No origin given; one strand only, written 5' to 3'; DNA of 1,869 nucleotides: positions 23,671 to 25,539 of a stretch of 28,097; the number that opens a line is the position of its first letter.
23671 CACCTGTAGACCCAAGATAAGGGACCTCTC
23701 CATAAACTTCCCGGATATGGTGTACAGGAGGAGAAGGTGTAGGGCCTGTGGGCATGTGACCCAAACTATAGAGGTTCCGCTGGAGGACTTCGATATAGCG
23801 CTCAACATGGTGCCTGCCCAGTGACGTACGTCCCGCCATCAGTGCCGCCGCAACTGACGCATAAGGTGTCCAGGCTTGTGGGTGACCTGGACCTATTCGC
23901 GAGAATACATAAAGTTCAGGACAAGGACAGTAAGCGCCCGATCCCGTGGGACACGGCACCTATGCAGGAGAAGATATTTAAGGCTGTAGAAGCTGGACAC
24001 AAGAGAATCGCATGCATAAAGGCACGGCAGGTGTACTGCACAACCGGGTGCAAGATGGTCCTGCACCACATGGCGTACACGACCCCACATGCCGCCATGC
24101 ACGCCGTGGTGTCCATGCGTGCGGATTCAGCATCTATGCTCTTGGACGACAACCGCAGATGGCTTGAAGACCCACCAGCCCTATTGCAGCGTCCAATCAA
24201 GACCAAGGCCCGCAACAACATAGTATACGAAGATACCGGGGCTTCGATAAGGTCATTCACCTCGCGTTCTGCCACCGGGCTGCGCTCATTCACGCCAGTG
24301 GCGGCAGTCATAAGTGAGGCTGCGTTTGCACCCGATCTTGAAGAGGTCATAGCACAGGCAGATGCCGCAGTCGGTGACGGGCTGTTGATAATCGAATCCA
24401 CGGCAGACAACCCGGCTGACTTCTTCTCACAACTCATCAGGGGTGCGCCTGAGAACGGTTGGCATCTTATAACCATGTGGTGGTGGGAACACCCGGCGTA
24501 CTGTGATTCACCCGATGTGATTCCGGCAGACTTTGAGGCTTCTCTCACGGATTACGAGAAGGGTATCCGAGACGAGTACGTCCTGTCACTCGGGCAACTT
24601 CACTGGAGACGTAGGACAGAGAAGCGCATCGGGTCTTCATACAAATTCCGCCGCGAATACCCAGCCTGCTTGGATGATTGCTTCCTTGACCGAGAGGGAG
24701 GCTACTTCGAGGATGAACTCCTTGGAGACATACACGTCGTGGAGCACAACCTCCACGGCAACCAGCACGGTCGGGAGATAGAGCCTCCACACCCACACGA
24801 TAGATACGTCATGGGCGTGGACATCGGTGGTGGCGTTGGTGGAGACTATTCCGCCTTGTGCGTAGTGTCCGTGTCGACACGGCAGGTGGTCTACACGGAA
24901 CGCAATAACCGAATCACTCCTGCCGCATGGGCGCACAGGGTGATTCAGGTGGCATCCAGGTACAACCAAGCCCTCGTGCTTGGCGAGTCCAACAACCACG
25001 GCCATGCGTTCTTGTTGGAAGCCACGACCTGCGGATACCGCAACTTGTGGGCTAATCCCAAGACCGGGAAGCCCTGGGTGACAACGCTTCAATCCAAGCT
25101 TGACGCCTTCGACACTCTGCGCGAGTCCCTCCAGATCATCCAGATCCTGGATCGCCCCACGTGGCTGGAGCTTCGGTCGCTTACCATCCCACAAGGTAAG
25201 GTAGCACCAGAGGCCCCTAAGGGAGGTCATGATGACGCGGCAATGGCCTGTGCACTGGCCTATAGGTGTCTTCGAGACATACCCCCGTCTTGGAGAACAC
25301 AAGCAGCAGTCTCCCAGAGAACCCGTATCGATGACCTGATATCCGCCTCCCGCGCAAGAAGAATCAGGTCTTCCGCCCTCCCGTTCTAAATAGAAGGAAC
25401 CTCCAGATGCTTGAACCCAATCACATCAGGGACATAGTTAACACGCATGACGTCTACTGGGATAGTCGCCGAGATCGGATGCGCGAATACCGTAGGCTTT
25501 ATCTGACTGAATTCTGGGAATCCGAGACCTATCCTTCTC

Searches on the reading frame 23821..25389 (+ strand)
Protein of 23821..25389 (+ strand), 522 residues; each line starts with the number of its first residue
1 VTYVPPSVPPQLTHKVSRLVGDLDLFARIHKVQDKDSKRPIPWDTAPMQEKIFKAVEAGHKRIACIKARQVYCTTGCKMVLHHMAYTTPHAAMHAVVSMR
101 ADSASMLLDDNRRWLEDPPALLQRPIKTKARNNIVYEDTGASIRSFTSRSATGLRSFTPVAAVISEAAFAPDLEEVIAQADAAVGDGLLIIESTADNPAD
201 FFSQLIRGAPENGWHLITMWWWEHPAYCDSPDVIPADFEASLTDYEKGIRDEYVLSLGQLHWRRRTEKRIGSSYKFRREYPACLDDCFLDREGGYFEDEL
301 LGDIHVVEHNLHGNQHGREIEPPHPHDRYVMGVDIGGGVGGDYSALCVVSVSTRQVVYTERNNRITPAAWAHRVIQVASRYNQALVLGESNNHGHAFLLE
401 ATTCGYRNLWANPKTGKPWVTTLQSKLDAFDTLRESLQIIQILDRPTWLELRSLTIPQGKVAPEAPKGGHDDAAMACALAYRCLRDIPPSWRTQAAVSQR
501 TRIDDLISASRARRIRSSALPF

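Call 17: search_protein_families(library=pfam, proteins=[window:23821-25389:+], max_evalue=0.01)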
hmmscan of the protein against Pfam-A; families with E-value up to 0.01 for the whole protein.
window:23821-25389:+ (522 aa): 1 family
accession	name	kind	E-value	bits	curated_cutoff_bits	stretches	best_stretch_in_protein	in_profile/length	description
PF17289.8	Terminase_6C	-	5.9e-07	30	22.6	1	331-480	1-151/155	Terminase RNaseH-like domain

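Call 18: search_protein_families(library=phrogs, proteins=[window:23821-25389:+], max_evalue=0.01)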
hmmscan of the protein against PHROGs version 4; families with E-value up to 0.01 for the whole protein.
window:23821-25389:+ (522 aa): 5 families
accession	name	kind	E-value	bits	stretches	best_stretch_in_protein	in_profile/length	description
phrog_2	-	head and packaging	1.2e-25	91.4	1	47-500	268-605/807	terminase large subunit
phrog_38407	-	unknown function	6.7e-08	32.9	1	321-400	174-253/370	-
phrog_24361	-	head and packaging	1.2e-07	32.7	1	373-490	16-144/162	terminase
phrog_38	-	head and packaging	6.6e-05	22.7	1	291-397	523-621/760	terminase large subunit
phrog_9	-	head and packaging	0.00055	19.9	1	97-203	261-368/812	terminase large subunit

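Call 20: search_dna_similar(query=window:23821-25389:+, collection=phages, mode=protein, max_rows=25)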
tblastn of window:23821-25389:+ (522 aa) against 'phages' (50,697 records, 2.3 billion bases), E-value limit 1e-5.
Records with a match: 32; places in all: 32; records where one place covers at least 80% of the query: 10.
Best place of each record, by identity: <60% 32.
By first word of the organism name: Synechococcus 6; Klebsiella 5; Erwinia 4; Enterobacter 3; Cronobacter 2; Roseobacter 1; Marine 1; Rhizobium 1; Phage 1; Bacteriophage 1; and 7 more.
By host as written in the record: Synechococcus sp. MW02 5; - 4; Erwinia horticola 4; UV-induced Cronobacter sakazakii ES15 2; Rhodobacteraceae bacterium FZCC0042 1; Rhizobium phaseoli I1_18 1; Synechococcus sp. WH 7803 1; Klebsiella pneumoniae ST11-VIM1 1; and 13 more.
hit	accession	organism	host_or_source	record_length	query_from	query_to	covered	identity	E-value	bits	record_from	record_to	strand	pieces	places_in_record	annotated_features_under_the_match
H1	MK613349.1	Roseobacter phage CRP-7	Rhodobacteraceae bacterium FZCC0042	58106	28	485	88%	26.3%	1e-18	96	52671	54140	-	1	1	terminase large subunit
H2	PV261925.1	Synechococcus phage RB11-B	Synechococcus sp. MW02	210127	42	484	85%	25.7%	2e-9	67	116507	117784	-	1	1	terminase large subunit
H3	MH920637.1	Synechococcus phage S-B43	Synechococcus sp. MW02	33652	42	484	85%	25.7%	2e-9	67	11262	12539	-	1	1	terminase large subunit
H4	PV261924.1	Synechococcus phage RN05-S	Synechococcus sp. MW02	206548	42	484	85%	25.7%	2e-9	67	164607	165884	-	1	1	erminase large subunit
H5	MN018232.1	Synechococcus phage S-B43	Synechococcus sp. MW02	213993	42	484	85%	25.7%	2e-9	67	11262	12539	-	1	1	terminase large subunit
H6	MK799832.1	Synechococcus phage S-B05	Synechococcus sp. MW02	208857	42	484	85%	25.7%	2e-9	66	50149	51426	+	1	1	terminase DNA packaging enzyme large subunit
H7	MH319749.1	Marine virus AG-345-F15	single cell amplified by WGA-X; seawater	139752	41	479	84%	25.2%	2e-8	63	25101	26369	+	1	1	record has no annotation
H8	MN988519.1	Rhizobium phage RHph_I1_18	Rhizobium phaseoli I1_18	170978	38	479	85%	24.4%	3e-12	76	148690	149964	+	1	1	terminase large subunit protein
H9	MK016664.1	Synechococcus phage S-B68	Synechococcus sp. WH 7803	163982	41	481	84%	24.1%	4e-6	56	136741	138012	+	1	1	terminase large subunit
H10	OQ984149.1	Phage C48C1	-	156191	38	479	85%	22.2%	1e-8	64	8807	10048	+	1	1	terminase large subunit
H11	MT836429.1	Bacteriophage sp.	human fecal samples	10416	4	316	60%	23.5%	2e-6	57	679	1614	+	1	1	record has no annotation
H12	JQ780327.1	Cronobacter phage phiES15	UV-induced Cronobacter sakazakii ES15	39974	29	300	52%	26.8%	3e-6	56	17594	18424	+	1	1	terminase large subunit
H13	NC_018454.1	Cronobacter phage phiES15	UV-induced Cronobacter sakazakii ES15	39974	29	300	52%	26.8%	3e-6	56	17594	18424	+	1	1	terminase large subunit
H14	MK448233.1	Klebsiella phage ST11-VIM1phi8.1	Klebsiella pneumoniae ST11-VIM1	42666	18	300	54%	25.2%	5e-8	62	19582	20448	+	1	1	terminase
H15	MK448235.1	Klebsiella phage ST512-KPC3phi13.1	Klebsiella pneumoniae ST512-KPC3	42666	18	300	54%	25.2%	5e-8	62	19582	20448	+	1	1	terminase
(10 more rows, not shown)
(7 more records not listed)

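Call 25: find_related_loci(query=window:23821-25389:+, collection=viral_contigs, flank=10000)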
Query window:23821-25389:+ (522 aa) in viral_contigs; peptide patterns used: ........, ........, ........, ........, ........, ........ (x = any residue, [..] = any of these).
36 stretches matched a pattern; 28 encode a relative of the query (tblastn E <= 1e-3); 28 distinct loci.
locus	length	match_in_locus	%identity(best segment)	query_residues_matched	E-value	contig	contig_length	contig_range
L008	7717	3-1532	96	13-522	0e+0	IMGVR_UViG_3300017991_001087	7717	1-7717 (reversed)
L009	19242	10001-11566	76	1-522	0e+0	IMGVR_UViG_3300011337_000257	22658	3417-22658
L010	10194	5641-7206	78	1-522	0e+0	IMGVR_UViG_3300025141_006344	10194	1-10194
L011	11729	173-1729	79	3-522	0e+0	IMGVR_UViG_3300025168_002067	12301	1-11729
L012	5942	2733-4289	79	3-522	0e+0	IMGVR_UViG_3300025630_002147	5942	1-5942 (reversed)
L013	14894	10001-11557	79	3-522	0e+0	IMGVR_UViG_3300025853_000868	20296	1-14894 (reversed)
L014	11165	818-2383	78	1-522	0e+0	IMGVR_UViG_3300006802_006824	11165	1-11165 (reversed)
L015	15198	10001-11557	79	3-522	0e+0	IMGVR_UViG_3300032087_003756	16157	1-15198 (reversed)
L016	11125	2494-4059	77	1-522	0e+0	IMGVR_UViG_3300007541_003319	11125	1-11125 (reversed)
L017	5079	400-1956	79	3-522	0e+0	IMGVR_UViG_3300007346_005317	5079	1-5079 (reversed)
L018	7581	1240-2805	76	1-522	0e+0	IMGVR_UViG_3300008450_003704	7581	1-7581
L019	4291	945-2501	68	3-522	0e+0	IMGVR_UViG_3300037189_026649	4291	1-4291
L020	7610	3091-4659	70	3-522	0e+0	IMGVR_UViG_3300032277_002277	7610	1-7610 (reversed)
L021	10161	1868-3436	69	3-522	0e+0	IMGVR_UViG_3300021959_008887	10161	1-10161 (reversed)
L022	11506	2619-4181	70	3-522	0e+0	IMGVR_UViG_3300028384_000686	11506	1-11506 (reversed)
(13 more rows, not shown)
